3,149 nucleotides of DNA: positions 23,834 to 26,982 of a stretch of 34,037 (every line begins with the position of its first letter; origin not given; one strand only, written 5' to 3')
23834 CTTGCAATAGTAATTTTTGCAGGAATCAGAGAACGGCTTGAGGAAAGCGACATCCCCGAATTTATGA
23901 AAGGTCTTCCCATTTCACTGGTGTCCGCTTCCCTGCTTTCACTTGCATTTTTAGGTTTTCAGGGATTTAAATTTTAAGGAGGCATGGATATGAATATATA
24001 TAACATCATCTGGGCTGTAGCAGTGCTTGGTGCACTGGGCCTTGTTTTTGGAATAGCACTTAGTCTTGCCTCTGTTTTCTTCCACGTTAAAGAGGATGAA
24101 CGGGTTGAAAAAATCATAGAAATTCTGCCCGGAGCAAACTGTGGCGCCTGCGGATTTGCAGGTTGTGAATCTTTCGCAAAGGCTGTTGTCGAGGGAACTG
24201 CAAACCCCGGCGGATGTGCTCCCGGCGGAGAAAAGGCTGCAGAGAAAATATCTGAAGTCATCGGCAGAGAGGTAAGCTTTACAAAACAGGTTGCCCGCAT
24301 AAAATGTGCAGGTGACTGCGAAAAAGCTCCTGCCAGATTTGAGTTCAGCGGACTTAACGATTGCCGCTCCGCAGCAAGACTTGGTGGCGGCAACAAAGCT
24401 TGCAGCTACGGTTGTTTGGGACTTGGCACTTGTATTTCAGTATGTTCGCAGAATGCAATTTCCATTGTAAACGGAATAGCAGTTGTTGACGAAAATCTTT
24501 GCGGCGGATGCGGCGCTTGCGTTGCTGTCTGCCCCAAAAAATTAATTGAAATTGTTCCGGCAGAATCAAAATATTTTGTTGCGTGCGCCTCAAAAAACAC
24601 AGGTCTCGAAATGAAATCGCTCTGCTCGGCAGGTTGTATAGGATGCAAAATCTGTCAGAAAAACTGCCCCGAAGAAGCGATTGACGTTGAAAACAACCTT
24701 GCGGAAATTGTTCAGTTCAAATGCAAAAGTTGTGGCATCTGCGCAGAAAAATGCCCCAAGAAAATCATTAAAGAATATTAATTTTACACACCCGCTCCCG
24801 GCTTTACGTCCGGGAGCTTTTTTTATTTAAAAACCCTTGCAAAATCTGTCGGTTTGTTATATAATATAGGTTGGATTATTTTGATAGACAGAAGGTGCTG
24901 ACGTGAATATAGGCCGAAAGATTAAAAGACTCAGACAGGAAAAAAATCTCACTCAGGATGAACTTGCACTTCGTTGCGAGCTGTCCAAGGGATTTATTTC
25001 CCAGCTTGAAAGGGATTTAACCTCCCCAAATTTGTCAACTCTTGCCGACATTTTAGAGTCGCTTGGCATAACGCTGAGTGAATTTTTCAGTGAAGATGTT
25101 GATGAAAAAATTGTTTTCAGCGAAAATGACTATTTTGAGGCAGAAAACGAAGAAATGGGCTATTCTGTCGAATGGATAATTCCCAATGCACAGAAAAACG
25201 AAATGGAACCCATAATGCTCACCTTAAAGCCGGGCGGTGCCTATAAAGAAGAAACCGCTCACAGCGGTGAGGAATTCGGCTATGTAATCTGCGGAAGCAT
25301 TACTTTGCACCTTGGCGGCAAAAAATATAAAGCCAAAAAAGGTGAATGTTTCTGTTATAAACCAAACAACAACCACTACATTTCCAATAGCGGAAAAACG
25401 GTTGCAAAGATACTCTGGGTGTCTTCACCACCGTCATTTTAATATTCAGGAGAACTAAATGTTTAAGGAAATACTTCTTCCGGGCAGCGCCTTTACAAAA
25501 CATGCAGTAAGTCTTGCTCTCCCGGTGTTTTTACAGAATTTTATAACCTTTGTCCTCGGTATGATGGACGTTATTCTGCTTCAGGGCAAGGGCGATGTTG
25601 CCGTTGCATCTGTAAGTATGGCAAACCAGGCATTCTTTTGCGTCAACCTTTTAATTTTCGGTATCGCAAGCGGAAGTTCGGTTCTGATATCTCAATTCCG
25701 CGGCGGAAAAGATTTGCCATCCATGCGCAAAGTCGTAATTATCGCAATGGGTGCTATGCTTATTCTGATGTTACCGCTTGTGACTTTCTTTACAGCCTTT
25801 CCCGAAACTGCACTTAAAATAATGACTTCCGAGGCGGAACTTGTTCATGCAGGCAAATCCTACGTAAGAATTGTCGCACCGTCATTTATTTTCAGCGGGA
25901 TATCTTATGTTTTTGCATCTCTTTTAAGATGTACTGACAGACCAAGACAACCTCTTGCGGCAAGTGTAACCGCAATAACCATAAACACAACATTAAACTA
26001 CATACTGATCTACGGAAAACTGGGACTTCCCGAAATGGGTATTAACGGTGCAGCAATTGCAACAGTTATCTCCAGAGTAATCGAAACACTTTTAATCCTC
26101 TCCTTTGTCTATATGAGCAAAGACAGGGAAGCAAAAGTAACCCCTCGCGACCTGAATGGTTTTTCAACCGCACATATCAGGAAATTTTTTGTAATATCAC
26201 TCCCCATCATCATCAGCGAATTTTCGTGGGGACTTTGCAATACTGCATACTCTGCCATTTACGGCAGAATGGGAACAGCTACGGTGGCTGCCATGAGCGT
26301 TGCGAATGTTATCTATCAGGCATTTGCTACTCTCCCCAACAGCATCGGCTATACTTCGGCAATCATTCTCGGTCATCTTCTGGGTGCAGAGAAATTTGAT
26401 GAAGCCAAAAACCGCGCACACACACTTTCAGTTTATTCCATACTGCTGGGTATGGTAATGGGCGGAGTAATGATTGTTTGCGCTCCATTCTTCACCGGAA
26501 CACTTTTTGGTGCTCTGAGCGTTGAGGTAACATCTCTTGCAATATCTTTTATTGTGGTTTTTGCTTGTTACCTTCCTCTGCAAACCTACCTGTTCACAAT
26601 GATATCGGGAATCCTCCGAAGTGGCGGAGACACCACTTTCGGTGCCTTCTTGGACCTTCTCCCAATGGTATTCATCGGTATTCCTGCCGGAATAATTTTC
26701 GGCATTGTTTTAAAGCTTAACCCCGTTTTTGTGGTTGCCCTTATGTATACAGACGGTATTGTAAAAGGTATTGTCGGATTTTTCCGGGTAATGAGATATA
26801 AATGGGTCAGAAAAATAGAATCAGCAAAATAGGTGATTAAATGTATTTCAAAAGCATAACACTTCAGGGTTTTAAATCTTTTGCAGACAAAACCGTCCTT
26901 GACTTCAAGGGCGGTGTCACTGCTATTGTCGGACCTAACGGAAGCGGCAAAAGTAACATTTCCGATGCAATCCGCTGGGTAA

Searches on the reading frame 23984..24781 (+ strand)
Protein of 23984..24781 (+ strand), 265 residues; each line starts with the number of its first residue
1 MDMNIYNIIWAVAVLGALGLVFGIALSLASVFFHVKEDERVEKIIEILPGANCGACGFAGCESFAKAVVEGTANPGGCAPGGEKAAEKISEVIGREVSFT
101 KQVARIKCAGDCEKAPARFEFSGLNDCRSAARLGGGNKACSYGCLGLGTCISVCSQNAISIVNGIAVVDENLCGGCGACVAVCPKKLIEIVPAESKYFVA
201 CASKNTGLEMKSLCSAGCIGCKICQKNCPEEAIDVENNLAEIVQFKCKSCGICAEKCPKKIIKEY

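Call 10: search_protein_families(library=pfam, proteins=[window:23984-24781:+], max_evalue=0.001)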
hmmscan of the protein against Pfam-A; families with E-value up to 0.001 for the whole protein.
window:23984-24781:+ (265 aa): 10 families
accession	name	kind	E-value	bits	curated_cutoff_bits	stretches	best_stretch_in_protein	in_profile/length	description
PF00037.32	Fer4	-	1.5e-14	53.6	21.1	2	167-186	2-21/24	4Fe-4S binding domain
PF04060.18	FeS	-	1.5e-12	47.4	23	1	48-80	1-33/33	Putative Fe-S cluster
PF12838.12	Fer4_7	-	1.7e-12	48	27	2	218-261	2-52/52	4Fe-4S dicluster domain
PF13187.11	Fer4_9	-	8.3e-11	42.2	27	2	218-261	2-51/52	4Fe-4S dicluster domain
PF25160.1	LdpA_Fe-S-bd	-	1e-10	41.6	27.6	2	150-191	9-46/49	LdpA Fe-S cluster-binding domain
PF13237.11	Fer4_10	-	4.9e-10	39.6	25.5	2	216-258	7-53/53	4Fe-4S dicluster domain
PF14697.11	Fer4_21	-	2.6e-08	34.3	35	2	144-189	8-58/59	4Fe-4S dicluster domain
PF12837.12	Fer4_6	-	1.4e-06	28.4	25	1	165-185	1-21/24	4Fe-4S binding domain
PF13484.11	Fer4_16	-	2e-05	25.7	30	1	173-229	2-64/66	4Fe-4S double cluster binding domain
PF12797.12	Fer4_2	-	3.7e-05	23.9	24.5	1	167-184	4-21/22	4Fe-4S binding domain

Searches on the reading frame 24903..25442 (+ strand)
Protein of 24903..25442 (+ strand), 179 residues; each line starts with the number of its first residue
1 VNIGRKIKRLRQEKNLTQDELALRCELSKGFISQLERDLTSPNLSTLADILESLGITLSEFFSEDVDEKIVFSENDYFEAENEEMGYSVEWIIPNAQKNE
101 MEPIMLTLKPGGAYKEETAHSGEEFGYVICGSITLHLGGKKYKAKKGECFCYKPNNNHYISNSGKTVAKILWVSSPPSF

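Call 10: search_protein_families(library=pfam, proteins=[window:24903-25442:+], max_evalue=0.001)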
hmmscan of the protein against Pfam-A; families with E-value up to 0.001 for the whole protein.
window:24903-25442:+ (179 aa): 8 families
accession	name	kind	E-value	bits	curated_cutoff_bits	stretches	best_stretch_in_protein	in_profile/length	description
PF07883.17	Cupin_2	-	9.3e-17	61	27.2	1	106-173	3-69/70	Cupin domain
PF01381.28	HTH_3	-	1.1e-13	51.5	23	1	7-61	1-55/55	Helix-turn-helix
PF12844.13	HTH_19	-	3.8e-10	40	30.2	1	4-62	1-59/64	Helix-turn-helix domain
PF13560.12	HTH_31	-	6.4e-08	33.2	27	1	3-58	2-58/64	Helix-turn-helix domain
PF13443.12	HTH_26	-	2.8e-07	31.1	22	1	6-62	1-58/63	Cro/C1-type HTH DNA-binding domain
PF02311.25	AraC_binding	-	3.9e-07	30.3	21.1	1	116-177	17-78/135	AraC-like ligand binding domain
PF13744.12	HTH_37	-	0.00079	19.6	27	0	3-58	19-75/80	Helix-turn-helix domain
PF11699.14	CENP-C_C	-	0.00098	19.8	29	0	105-173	16-84/85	Mif2/CENP-C like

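Call 96: search_protein_families(library=ncbifam, proteins=[window:24903-25442:+], max_evalue=0.00001)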
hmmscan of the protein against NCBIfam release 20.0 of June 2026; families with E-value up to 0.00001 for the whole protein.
window:24903-25442:+ (179 aa): 7 families
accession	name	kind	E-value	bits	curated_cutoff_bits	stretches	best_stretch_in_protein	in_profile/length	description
NF007408.0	PRK09943.1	equivalog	3.9e-26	91.8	211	1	2-179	7-185/185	HTH-type transcriptional regulator PuuR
TIGR03070.1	couple_hipB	subfamily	3.4e-11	42.9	71.65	1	2-58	2-58/58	type II toxin-antitoxin system Y4mF family antitoxin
NF038139.1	Reg_Aceta_RamB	equivalog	7.6e-08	31.4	700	1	3-72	3-71/465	acetate metabolism transcriptional regulator RamB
NF041951.1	phage_RstR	subfamily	1.2e-07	32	80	1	1-69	1-69/108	RstR family transcriptional repressor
NF007271.0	PRK09726.1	equivalog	1.2e-06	28.4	79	1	5-58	15-68/88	type II toxin-antitoxin system antitoxin HipB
TIGR00270.2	TIGR00270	equivalog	2.9e-06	27.2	110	1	4-65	77-138/159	multiprotein bridging factor aMBF1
NF010465.0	PRK13890.1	equivalog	5.7e-06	26.4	96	1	7-67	10-71/121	conjugal transfer protein TrbA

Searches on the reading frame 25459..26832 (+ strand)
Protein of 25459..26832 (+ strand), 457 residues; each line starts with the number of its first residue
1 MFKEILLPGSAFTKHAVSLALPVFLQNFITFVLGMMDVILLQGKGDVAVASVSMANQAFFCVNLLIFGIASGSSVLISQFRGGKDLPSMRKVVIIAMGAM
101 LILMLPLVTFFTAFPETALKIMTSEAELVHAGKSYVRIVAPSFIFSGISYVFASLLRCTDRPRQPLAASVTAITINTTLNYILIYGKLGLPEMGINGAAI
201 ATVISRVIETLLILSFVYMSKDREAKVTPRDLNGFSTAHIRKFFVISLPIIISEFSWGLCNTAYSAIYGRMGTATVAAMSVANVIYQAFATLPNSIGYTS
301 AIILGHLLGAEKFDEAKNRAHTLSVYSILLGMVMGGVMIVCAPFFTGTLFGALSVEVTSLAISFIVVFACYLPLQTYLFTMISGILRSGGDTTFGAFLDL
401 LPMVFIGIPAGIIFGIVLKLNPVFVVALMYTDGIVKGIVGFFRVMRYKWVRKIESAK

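Call 10: search_protein_families(library=pfam, proteins=[window:25459-26832:+], max_evalue=0.001)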
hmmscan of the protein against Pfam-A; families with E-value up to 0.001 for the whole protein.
window:25459-26832:+ (457 aa): 1 family
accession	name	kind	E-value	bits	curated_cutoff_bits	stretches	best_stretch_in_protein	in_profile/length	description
PF01554.23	MatE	-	2e-38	132.1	24.9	2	22-182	1-161/161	MatE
